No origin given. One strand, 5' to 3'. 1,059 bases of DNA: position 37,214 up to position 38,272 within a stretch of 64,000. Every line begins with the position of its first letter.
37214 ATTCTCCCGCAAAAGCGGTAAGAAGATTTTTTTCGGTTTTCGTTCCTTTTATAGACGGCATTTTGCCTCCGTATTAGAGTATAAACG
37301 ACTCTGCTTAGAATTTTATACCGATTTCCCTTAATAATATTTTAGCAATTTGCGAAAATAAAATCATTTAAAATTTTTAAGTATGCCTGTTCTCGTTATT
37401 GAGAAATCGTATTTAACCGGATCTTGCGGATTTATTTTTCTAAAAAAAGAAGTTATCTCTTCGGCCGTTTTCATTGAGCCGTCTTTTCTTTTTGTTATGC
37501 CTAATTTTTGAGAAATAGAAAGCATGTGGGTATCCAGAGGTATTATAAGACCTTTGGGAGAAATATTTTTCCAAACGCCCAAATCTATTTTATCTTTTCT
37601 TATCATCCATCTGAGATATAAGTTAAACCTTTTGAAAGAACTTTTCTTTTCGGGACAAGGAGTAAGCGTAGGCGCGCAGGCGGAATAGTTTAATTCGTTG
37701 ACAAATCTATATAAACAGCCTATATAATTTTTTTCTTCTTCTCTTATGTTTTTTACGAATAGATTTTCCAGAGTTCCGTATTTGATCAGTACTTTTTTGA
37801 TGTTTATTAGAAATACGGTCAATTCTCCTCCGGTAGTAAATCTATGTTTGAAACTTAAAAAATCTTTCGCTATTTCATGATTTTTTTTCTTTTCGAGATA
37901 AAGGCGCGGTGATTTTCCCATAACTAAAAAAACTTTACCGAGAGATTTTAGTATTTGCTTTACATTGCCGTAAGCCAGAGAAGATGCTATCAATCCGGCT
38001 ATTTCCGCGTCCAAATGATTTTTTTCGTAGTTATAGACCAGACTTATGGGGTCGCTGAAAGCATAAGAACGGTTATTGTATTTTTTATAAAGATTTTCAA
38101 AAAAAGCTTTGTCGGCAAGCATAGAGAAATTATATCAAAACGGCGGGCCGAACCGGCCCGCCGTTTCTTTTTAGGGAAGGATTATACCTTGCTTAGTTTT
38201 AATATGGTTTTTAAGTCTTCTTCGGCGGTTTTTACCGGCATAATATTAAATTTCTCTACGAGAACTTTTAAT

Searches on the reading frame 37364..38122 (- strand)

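Call 61: search_protein_families(library=pfam, proteins=[window:37364-38122:-], max_evalue=0.001)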
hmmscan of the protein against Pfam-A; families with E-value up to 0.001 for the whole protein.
window:37364-38122:- (252 aa): 1 family
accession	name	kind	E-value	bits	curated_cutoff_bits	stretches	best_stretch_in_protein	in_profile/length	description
PF09674.15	DUF2400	-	1e-70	238.7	25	1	24-247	1-224/225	Protein of unknown function (DUF2400)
